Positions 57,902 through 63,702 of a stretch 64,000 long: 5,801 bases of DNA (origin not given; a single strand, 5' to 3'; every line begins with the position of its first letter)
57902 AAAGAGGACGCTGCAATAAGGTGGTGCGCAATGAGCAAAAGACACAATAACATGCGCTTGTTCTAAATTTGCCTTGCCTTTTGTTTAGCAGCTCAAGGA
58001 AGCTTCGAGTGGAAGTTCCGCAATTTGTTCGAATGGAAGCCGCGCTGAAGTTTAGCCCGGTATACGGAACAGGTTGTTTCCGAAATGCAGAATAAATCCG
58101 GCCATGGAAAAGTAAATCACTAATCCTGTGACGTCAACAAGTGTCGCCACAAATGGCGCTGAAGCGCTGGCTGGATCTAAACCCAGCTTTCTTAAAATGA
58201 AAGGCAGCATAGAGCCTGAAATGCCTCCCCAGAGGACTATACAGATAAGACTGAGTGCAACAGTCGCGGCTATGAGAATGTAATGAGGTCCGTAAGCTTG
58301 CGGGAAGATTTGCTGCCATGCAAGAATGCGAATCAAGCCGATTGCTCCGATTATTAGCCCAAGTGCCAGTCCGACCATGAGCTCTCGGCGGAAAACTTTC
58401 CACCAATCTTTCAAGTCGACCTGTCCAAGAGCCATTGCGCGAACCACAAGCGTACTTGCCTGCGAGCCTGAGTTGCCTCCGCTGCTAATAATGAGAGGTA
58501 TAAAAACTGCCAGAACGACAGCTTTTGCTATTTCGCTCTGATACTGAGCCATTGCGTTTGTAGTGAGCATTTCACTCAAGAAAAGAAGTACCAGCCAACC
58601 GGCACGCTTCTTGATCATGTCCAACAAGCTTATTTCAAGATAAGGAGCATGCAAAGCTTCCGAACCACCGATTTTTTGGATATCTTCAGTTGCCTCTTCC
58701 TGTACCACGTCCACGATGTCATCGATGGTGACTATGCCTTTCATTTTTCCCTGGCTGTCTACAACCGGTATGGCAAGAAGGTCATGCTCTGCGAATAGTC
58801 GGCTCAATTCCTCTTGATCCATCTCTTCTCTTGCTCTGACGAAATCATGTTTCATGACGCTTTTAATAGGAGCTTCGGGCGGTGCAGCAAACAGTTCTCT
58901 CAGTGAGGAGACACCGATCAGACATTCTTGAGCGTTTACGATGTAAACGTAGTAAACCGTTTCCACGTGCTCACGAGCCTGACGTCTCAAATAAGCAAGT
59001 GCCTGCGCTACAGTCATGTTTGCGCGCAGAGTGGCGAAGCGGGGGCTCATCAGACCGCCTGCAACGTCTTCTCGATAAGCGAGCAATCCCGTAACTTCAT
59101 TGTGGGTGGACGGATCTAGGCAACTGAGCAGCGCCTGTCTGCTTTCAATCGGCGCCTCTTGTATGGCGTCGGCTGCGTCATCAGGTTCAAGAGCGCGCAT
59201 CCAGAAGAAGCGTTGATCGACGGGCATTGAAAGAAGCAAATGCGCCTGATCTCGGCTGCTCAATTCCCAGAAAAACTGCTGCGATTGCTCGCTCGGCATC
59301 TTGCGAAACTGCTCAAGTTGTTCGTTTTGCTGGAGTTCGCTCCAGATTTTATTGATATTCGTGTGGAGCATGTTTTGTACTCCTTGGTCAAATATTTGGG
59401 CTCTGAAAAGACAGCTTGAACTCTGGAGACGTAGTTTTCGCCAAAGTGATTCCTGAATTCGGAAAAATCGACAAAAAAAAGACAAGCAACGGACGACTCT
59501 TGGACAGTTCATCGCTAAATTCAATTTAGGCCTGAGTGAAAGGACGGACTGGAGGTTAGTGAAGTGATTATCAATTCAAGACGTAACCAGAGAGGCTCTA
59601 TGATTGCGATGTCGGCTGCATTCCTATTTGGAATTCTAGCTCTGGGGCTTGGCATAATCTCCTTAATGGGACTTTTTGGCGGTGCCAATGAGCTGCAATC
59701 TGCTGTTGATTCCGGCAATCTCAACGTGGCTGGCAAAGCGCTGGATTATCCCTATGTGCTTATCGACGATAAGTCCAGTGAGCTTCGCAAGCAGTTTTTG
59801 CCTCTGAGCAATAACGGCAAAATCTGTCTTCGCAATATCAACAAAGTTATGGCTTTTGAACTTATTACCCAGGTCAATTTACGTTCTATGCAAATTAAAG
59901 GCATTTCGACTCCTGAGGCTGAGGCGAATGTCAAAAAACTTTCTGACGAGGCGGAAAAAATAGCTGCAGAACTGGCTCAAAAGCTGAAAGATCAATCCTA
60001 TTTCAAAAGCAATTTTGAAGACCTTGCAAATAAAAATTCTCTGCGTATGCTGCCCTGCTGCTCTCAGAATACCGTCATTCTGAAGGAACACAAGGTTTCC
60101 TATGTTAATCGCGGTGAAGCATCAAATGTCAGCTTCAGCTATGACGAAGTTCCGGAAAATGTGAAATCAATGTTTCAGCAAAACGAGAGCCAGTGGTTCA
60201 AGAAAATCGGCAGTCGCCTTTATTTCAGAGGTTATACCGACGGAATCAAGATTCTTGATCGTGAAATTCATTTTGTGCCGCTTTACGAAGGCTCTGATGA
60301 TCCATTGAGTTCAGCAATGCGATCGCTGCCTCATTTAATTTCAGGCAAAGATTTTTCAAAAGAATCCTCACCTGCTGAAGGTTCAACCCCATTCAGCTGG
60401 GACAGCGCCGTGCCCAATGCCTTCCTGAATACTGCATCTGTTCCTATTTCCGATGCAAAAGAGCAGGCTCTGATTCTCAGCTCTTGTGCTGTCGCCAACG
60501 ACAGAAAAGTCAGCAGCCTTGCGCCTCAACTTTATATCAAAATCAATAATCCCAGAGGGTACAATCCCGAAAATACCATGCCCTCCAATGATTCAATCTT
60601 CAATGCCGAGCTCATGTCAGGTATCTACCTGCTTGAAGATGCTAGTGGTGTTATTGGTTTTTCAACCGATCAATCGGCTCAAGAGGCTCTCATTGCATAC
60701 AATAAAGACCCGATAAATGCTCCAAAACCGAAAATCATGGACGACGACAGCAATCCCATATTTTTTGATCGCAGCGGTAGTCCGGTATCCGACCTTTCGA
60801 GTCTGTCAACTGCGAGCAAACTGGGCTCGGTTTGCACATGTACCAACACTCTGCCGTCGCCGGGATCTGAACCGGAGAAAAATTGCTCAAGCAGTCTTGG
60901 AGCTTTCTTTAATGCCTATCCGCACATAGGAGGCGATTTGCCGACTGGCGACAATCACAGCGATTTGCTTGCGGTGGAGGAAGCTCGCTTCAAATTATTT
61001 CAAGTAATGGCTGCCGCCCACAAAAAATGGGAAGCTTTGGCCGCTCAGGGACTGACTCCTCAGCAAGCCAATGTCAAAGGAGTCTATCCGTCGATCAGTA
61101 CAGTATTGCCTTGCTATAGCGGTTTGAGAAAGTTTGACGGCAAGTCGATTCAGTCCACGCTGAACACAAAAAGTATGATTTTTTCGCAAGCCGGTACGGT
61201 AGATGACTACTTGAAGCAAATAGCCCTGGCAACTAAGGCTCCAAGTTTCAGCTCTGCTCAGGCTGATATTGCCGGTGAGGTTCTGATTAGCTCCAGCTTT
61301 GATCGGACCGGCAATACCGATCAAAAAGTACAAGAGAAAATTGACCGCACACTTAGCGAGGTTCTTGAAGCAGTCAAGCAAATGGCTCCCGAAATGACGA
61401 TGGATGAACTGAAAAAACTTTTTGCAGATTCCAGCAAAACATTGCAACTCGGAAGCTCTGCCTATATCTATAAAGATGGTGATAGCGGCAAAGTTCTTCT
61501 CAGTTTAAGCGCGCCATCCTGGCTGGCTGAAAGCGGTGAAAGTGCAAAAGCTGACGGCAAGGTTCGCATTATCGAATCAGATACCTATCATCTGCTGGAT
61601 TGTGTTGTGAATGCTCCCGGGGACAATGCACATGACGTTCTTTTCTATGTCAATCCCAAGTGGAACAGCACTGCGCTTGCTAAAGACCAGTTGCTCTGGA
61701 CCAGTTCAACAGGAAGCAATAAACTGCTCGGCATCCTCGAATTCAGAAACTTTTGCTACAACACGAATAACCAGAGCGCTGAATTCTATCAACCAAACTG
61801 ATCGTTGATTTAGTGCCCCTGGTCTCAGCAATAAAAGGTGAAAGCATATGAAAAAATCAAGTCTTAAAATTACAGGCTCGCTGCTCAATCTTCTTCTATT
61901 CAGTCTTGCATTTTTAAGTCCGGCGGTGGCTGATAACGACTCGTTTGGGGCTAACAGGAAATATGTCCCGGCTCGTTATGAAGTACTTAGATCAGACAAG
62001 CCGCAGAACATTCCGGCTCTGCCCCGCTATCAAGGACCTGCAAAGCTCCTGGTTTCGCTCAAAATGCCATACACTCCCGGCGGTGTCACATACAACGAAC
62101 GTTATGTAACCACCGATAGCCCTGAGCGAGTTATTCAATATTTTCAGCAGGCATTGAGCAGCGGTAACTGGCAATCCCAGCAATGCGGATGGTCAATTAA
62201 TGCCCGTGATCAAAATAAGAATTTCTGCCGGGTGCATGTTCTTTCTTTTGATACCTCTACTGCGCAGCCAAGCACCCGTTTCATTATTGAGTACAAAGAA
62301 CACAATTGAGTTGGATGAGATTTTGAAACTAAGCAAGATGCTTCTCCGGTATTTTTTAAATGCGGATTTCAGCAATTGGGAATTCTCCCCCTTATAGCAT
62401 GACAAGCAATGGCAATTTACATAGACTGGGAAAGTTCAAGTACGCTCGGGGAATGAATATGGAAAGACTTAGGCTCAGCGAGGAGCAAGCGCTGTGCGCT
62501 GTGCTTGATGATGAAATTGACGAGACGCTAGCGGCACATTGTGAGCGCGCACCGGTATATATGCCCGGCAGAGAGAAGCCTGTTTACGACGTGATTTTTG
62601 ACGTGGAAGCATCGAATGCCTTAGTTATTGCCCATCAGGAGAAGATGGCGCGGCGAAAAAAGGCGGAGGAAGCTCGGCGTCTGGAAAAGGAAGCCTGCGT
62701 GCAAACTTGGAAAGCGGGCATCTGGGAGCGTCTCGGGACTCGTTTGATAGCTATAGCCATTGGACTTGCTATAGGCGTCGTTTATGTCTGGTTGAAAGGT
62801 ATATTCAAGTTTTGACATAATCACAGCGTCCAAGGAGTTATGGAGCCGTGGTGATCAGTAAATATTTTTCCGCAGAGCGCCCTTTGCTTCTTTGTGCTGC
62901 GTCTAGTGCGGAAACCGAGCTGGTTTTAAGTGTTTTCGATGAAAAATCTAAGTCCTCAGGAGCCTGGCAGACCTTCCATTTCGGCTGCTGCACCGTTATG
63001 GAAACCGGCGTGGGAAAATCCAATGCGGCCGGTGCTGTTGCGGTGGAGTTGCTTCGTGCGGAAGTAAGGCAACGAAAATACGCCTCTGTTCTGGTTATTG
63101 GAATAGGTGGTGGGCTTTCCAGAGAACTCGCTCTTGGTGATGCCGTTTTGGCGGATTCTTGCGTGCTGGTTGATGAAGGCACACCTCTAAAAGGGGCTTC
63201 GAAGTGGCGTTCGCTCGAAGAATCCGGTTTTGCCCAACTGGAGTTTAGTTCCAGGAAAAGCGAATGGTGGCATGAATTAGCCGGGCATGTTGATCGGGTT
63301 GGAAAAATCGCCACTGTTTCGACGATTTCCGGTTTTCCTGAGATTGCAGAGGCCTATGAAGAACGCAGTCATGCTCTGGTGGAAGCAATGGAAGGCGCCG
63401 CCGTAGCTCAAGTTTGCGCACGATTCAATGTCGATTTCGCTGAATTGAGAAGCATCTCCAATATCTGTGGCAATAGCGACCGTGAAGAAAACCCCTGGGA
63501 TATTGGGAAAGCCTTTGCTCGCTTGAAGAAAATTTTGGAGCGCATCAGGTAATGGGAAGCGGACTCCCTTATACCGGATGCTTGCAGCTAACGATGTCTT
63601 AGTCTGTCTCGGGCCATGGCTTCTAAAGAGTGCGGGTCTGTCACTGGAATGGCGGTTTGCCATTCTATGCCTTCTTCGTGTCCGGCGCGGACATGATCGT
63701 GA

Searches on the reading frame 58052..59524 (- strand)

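Call 21: search_protein_families(library=pfam, proteins=[window:58052-59524:-], max_evalue=0.00001)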
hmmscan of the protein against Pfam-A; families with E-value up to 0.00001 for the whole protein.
window:58052-59524:- (490 aa): 3 families
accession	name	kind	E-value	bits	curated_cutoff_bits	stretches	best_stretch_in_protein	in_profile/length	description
PF01769.21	MgtE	-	2.8e-38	131.5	27.6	1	342-473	1-124/125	Divalent cation transporter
PF00571.33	CBS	-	1.6e-16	60.8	24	1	220-275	1-56/57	CBS domain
PF03448.22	MgtE_N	-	2.7e-15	57.2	25.9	1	57-153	6-102/102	MgtE intracellular N domain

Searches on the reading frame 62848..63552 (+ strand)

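Call 80: search_protein_families(library=pfam, proteins=[window:62848-63552:+], max_evalue=0.01)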
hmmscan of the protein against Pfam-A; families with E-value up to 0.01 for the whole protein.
window:62848-63552:+ (234 aa): 1 family
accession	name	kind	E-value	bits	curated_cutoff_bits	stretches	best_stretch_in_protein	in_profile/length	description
PF01048.26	PNP_UDP_1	-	2.2e-19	70.2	25.1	1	43-232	34-230/233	Phosphorylase superfamily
